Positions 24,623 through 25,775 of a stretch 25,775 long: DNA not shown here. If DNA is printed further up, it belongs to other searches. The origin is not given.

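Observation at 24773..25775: Membrane-anchored protein with a NERD/YraN-like nuclease-fold motif and a C-terminal glycine zipper (partial, runs off the window)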

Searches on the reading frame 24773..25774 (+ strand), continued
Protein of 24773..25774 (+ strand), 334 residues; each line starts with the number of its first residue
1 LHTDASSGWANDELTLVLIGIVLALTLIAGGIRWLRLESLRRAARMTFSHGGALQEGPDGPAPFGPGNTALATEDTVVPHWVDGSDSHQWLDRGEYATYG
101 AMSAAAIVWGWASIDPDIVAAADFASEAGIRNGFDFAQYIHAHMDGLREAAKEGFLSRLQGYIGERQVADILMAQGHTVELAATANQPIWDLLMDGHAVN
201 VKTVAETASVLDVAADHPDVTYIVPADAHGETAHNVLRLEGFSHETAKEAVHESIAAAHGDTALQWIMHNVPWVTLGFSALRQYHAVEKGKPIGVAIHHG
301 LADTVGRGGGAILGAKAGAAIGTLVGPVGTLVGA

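Call 29: search_protein_families(library=pfam, proteins=[L001:2021-2575:+, L001:2763-3206:+, L001:3216-3590:+, L002:6854-7366:+, L002:9856-10485:+, L006:996-1925:+, L007:266-2242:+], max_evalue=0.01)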
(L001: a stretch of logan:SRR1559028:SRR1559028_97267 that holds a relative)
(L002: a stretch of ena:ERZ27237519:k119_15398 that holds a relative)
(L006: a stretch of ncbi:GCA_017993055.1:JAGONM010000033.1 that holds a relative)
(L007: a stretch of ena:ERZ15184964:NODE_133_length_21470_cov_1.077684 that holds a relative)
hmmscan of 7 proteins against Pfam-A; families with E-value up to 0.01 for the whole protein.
L001:2021-2575:+ (184 aa): 0 families

L001:2763-3206:+ (147 aa): 0 families

L001:3216-3590:+ (124 aa): 1 family
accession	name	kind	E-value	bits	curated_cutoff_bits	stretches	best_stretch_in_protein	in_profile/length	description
PF18480.7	DUF5615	-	5.1e-05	23.5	23.8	1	4-121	2-107/110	Domain of unknown function (DUF5615)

L002:6854-7366:+ (170 aa): 0 families

L002:9856-10485:+ (209 aa): 9 families
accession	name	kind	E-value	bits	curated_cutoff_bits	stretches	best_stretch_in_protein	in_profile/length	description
PF14559.12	TPR_19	-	1.8e-07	31.8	25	1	81-129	3-51/68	Tetratricopeptide repeat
PF13181.12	TPR_8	-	3.9e-06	27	25.7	0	108-133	6-31/34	Tetratricopeptide repeat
PF13428.12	TPR_14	-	9.4e-06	26.3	23.5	0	140-172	1-33/44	Tetratricopeptide repeat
PF07719.23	TPR_2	-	1.3e-05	25.4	27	0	108-129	6-27/34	Tetratricopeptide repeat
PF00515.34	TPR_1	-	5.9e-05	23.1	27.8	0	109-129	7-27/34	Tetratricopeptide repeat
PF13431.12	TPR_17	-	0.00064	20.2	24.4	0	99-124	9-34/34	Tetratricopeptide repeat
PF13432.12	TPR_16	-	0.00078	20.3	32.7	0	81-130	9-58/65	Tetratricopeptide repeat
PF11310.13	DUF3113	-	0.0047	17.3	25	1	48-72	32-56/60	Protein of unknown function (DUF3113)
PF12895.13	ANAPC3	-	0.0057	17.4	27.2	0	82-129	2-49/82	Anaphase-promoting complex, cyclosome, subunit 3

L006:996-1925:+ (309 aa): 1 family
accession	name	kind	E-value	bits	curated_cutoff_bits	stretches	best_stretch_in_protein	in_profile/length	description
PF08902.16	DUF1848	-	4.4e-101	338.6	30.5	1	2-269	1-262/262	Domain of unknown function (DUF1848)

L007:266-2242:+ (658 aa): 2 families
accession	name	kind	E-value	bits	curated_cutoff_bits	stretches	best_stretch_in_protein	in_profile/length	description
PF14362.11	DUF4407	-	2.3e-10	40.7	31.3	1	48-324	14-285/297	Domain of unknown function (DUF4407)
PF23735.1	KIF9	-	0.0017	18.9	31.9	1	576-651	16-91/140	Kinesin-like protein KIF9 domain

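Call 47: search_protein_representatives(alignment_id=A1)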
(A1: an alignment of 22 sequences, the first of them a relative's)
Query: 22 sequences, 476 profile positions. Proteins with E-value up to 0.001 (for the whole library): 2730; up to 1e-10: 925; up to 1e-30: 456. The best 150 are listed.
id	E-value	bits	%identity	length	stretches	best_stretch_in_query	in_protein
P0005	1.2e-205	700.2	-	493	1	3-474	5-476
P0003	4.6e-192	655.4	-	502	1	4-467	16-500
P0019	2.5e-183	626.7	-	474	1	7-474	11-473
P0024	1.1e-173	594.9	-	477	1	4-474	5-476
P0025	9.2e-171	585.2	-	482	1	6-475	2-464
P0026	2.6e-167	573.8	-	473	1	6-474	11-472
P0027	1.4e-154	531.8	-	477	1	2-475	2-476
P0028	3.4e-143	494.3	-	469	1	7-467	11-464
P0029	5.5e-139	480.4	-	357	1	6-339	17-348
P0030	8.2e-138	476.6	-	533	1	136-475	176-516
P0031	3.5e-132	458.0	-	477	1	2-463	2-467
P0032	1.2e-128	446.4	-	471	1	48-472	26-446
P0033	2.1e-127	442.3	-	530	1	8-472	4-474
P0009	1.1e-122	426.7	-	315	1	162-474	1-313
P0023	8.1e-114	397.4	-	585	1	15-474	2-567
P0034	1.8e-106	373.2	-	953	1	6-468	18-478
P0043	3.6e-84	299.7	-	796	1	8-468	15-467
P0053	9.2e-69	248.9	-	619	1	64-375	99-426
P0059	1.5e-65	238.3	-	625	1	50-398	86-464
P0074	7.2e-59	216.2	-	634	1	65-416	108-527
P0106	7.0e-54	199.8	-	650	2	60-379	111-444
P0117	6.3e-53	196.6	-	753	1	10-366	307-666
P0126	3.7e-52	194.1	-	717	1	53-347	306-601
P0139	7.9e-51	189.7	-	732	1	61-351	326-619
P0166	1.4e-48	182.3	-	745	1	57-347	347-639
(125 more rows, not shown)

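Call 49: search_protein_families(library=pfam, proteins=[P0034, P0043, P0053, P0059, P0074, P0117, P0126, P0139, P0166, P0106], max_evalue=0.001)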
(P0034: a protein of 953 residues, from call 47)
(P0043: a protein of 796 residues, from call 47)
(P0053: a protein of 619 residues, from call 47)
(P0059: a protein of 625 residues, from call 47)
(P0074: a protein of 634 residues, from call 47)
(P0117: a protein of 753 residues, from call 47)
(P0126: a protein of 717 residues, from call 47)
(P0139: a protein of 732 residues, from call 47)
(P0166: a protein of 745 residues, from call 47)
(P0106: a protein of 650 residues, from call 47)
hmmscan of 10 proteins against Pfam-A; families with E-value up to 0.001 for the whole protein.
P0034 (953 aa): 1 family
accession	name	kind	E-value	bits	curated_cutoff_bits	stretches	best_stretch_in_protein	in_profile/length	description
PF21724.2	DUF6861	-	1.6e-05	24.9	28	1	281-356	35-108/194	Family of unknown function (DUF6861)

P0043 (796 aa): 0 families

P0053 (619 aa): 1 family
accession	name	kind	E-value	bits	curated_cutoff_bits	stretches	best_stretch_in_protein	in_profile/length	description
PF20721.2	C19orf12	-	4.4e-05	23.8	30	1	292-374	15-90/163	C19orf12-like protein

P0059 (625 aa): 4 families
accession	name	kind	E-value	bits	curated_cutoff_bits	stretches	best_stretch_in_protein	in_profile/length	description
PF13488.11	Gly-zipper_Omp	-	2.4e-06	27.8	25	1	332-374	1-44/46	Glycine zipper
PF06897.17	DUF1269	-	8.1e-05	23.3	26.9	1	334-393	1-57/100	Protein of unknown function (DUF1269)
PF13441.11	Gly-zipper_YMGG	-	0.00026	21.1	28.9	1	332-371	5-45/45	YMGG-like Gly-zipper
PF11981.13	DUF3482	-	0.00037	20.4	29.2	1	328-463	149-284/293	Domain of unknown function (DUF3482)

P0074 (634 aa): 2 families
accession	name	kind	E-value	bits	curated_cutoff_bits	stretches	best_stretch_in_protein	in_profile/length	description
PF21724.2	DUF6861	-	7.6e-06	25.9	28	1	334-384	37-88/194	Family of unknown function (DUF6861)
PF13488.11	Gly-zipper_Omp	-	0.00063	20.1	25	0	341-378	1-40/46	Glycine zipper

P0117 (753 aa): 0 families

P0126 (717 aa): 0 families

P0139 (732 aa): 0 families

P0166 (745 aa): 0 families

P0106 (650 aa): 2 families
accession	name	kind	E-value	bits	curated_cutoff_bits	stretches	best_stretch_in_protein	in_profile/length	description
PF13488.11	Gly-zipper_Omp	-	2.7e-07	30.8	25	1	341-382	1-43/46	Glycine zipper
PF13441.11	Gly-zipper_YMGG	-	0.00017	21.7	28.9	1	336-379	4-44/45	YMGG-like Gly-zipper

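Call 53: find_related_loci(query=A1, collection=genome_contigs, flank=6000)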
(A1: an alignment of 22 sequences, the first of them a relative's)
Query A1 (504 aa) in genome_contigs; peptide patterns used: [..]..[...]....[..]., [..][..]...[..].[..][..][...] (x = any residue, [..] = any of these).
41 stretches matched a pattern; 13 encode a relative of the query (tblastn E <= 1e-3); 13 distinct loci.
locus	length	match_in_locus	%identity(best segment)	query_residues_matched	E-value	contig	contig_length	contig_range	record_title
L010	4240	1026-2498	62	16-504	0e+0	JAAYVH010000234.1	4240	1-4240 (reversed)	MAG: Chthonomonadales bacterium isolate AS27yjCOA_40 146195_AS27, whole genome shotgun sequence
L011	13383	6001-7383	45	17-499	2e-128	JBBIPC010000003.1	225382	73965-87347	MAG: Chthonomonadales bacterium isolate PLS170224_bin_294 NODE_52_length_225382_cov_9.774510, whole genome shotgun seque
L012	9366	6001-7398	43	19-500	7e-113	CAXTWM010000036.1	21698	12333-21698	MAG TPA_asm: uncultured Armatimonadales bacterium isolate public_SRR13126859_metawrap_bin.2 genome assembly, contig: pub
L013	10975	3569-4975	43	11-500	8e-111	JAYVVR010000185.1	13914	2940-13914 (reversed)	MAG: Armatimonadota bacterium isolate GL79_UP_metabinner_7 GL79_UP_metabinner_7_184, whole genome shotgun sequence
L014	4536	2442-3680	45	91-499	6e-110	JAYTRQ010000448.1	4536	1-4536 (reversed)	MAG: Armatimonadota bacterium isolate GFS_4810 GFS_4810_447, whole genome shotgun sequence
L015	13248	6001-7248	47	91-499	7e-108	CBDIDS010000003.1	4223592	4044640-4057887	MAG: Capsulimonadaceae bacterium isolate 6f8a773a-59ab-44fe-9070-7844cc6d8dd9 genome assembly, contig: contig_3, whole g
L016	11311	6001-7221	45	95-497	3e-99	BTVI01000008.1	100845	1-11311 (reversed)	MAG: Fimbriimonadales bacterium AMX-MBFR-61 DNA, sequence08, whole genome shotgun sequence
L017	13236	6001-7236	38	92-498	6e-91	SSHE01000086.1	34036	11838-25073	MAG: Acinetobacter sp. isolate Bin_8_1 c_000000022124, whole genome shotgun sequence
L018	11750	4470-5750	41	84-500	3e-84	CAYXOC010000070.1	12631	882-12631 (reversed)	MAG TPA_asm: uncultured bacterium isolate binchicken_co152_100 genome assembly, contig: NODE_5244_length_12631_cov_14.72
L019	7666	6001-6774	30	100-356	8e-25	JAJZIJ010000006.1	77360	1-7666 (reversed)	MAG: Acidobacteria bacterium isolate LSA3.bin29 NODE_346_length_77360_cov_3.201455, whole genome shotgun sequence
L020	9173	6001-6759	31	100-356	2e-24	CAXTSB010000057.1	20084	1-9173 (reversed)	MAG TPA_asm: uncultured Acidobacteriaceae bacterium isolate public_SRR14722067_metawrap_bin.1 genome assembly, contig: p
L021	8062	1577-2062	34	149-290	7e-15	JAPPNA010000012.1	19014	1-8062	MAG: Bacteroidota bacterium isolate RHO3_bin_5 NODE_4513_length_19014_cov_17.132022, whole genome shotgun sequence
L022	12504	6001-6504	32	112-283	8e-20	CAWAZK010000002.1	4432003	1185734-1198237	MAG: uncultured Acidobacteriota bacterium isolate MFD05512.bin.1.10 genome assembly, contig: contig_3018, whole genome s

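Call 56: search_protein_families(library=pfam, proteins=[L013:1383-3530:+, L013:659-1321:+, L013:5088-5801:+, L011:4642-5790:-, L011:7519-8961:+, L014:108-2156:+, L016:4907-5506:+, L021:33-1112:+, L019:5088-5516:+, L010:2744-3895:+], max_evalue=0.001)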
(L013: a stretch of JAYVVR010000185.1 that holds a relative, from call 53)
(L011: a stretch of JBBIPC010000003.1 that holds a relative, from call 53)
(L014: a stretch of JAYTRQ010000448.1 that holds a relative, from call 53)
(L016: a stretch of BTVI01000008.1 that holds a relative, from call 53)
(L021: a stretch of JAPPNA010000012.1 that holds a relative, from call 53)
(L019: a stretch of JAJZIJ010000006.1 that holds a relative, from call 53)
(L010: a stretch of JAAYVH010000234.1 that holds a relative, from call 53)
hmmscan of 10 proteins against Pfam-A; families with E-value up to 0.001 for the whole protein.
L013:1383-3530:+ (715 aa): 5 families
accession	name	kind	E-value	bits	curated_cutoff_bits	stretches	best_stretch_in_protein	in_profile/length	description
PF13308.11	YARHG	-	3.2e-35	120.4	27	2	511-585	8-84/85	YARHG domain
PF12773.13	DZR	-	1.5e-07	31.9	27.3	1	8-59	1-45/45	Double zinc ribbon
PF13240.11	Zn_Ribbon_1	-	8.6e-05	22.7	25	0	41-60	2-21/23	zinc-ribbon domain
PF17032.10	Zn_ribbon_15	-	0.00024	22.3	28.9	0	38-59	52-73/73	zinc-ribbon family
PF13248.11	Zn_ribbon_3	-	0.00038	20.2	27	0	5-27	2-24/26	zinc-ribbon domain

L013:659-1321:+ (220 aa): 2 families
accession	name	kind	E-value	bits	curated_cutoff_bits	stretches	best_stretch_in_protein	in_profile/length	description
PF01427.22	Peptidase_M15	-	3e-19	70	27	1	54-204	43-190/199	D-ala-D-ala dipeptidase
PF02557.22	VanY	-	1.2e-08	35.2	25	1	51-198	7-129/132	D-alanyl-D-alanine carboxypeptidase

L013:5088-5801:+ (237 aa): 1 family
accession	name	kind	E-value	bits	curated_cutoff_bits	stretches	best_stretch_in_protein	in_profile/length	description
PF00923.25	TAL_FSA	-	2.9e-48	165.1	27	1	3-204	1-239/285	Transaldolase/Fructose-6-phosphate aldolase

L011:4642-5790:- (382 aa): 4 families
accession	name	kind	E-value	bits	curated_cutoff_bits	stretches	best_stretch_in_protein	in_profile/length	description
PF22725.1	GFO_IDH_MocA_C3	-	1.1e-28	100.1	27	1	133-254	2-123/124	GFO/IDH/MocA C-terminal domain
PF01408.29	GFO_IDH_MocA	-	2e-28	99.9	24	1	6-123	1-119/120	Oxidoreductase family, NAD-binding Rossmann fold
PF02894.22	GFO_IDH_MocA_C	-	6.7e-21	75.5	22.9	1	136-346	1-218/218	Oxidoreductase family, C-terminal alpha/beta domain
PF02629.25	CoA_binding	-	0.00019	22.6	22.3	1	6-92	4-89/97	CoA binding domain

L011:7519-8961:+ (480 aa): 2 families
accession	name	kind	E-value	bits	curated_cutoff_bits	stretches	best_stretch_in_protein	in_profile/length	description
PF00224.27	PK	-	1.5e-105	353.4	30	1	11-330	3-328/328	Pyruvate kinase, barrel domain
PF02887.21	PK_C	-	1.9e-14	54.1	28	1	368-434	3-68/114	Pyruvate kinase, alpha/beta domain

L014:108-2156:+ (682 aa): 4 families
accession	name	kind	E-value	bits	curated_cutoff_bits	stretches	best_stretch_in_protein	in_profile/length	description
PF09261.16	Alpha-mann_mid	-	6.8e-14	52.2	31.1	1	131-221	4-95/96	Alpha mannosidase middle domain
PF07748.19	Glyco_hydro_38C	-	8e-11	43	25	1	372-538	25-202/206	Glycosyl hydrolases family 38 C-terminal domain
PF01074.27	Glyco_hydro_38N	-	5.3e-07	29.8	25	1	20-120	159-267/270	Glycosyl hydrolases family 38 N-terminal domain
PF17677.7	Glyco_hydro38C2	-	0.00079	19.9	22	0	610-642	2-34/72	Glycosyl hydrolases family 38 C-terminal beta sandwich domain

L016:4907-5506:+ (199 aa): 1 family
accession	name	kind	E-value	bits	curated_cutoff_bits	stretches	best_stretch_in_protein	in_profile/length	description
PF05103.18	DivIVA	-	1.6e-26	93.2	28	1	28-150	1-123/131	DivIVA protein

L021:33-1112:+ (359 aa): 0 families

L019:5088-5516:+ (142 aa): 1 family
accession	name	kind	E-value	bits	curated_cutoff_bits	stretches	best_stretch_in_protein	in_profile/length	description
PF02823.21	ATP-synt_DE_N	-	6.9e-21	74.5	27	1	9-87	1-79/80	ATP synthase, Delta/Epsilon chain, beta-sandwich domain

L010:2744-3895:+ (383 aa): 0 families

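Call 58: search_protein_families(library=padloc, alignment_id=A1, max_evalue=0.01)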
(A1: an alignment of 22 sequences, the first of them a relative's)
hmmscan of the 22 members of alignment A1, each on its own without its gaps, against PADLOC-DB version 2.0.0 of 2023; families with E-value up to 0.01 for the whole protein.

A. member 1, P0001 (504 aa): 2 families
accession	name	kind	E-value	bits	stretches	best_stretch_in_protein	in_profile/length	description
PDLC04784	PDC-M72B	-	3.7e-06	25.1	1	140-258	26-149/193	-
PDLC04785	PDC-M72B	-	0.00081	17.4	1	140-255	26-146/168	-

B. families by the number of members that match (of 22 scanned): 6 families
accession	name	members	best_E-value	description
PDLC04784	PDC-M72B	15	2.1e-08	-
PDLC04785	PDC-M72B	14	9.6e-07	-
PDLC03841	LeoBC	4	0.00024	-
PDLC04407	PDC-M09A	2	0.0013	-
PDLC04409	PDC-M09B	1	0.0031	-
PDLC03842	LeoB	1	0.0096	-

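Call 76: search_dna_similar(query=L017:5872-7257:+, collection=plasmids, mode=protein, max_rows=15)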
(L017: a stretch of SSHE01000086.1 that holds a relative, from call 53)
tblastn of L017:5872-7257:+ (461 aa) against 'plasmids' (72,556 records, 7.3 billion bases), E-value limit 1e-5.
Records with a match: 1; places in all: 1; records where one place covers at least 80% of the query: 0.
Best place of each record, by identity: <60% 1.
By first word of the organism name: Paracoccus 1.
By predicted mobility (MOB-suite, as given by PLSDB): mobilizable 1.
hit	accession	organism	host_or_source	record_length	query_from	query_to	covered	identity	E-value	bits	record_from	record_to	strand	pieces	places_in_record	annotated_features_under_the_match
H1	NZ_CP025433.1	Paracoccus zhejiangensis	single cell,sludge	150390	39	242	44%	25.5%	2e-10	71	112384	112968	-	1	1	hypothetical protein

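Call 77: search_dna_similar(query=P0001, collection=phages, mode=protein, max_rows=10)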
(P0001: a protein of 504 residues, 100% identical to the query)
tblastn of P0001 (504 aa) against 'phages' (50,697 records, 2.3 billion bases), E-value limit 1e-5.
No match.

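Call 78: get_annotated_region(hit=H1, flank=6000)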
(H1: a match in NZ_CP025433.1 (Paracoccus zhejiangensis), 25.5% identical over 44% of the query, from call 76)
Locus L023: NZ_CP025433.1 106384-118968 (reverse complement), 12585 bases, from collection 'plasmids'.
description: Paracoccus zhejiangensis strain J6 plasmid pPZ03, complete sequence
organism: Paracoccus zhejiangensis (NCBI taxid 1077935)
taxonomy: Bacteria; Pseudomonadota; Alphaproteobacteria; Rhodobacterales; Paracoccaceae; Paracoccus; Paracoccus zhejiangensis
host: -; source: single cell,sludge; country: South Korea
typing (MOB-suite, as given by PLSDB): mobilizable; replicon rep_cluster_229; relaxase MOBP
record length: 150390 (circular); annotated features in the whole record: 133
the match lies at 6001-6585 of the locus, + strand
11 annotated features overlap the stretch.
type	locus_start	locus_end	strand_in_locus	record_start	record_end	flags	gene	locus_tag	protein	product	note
CDS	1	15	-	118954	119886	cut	-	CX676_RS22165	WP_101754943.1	alpha/beta hydrolase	-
CDS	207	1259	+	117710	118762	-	-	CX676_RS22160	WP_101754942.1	BTAD domain-containing putative transcriptional regulator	-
CDS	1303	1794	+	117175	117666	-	-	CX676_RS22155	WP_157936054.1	hypothetical protein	-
CDS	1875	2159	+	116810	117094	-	-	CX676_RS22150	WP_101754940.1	DUF4242 domain-containing protein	-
CDS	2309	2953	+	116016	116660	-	-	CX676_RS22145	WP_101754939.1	glutathione S-transferase family protein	GO:0006749 - glutathione metabolic process [Evidence IEA]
CDS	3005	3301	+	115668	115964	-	-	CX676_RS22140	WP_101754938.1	ABC transporter ATP-binding protein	-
CDS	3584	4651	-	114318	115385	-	-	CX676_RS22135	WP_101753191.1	IS110 family transposase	-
CDS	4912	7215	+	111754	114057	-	-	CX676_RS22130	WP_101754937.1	hypothetical protein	-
CDS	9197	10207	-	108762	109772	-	-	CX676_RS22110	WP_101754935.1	substrate-binding domain-containing protein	-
CDS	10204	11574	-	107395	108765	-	-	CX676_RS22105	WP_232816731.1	ROK family protein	-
CDS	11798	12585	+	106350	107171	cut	-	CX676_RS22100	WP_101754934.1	sugar phosphate isomerase/epimerase family protein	-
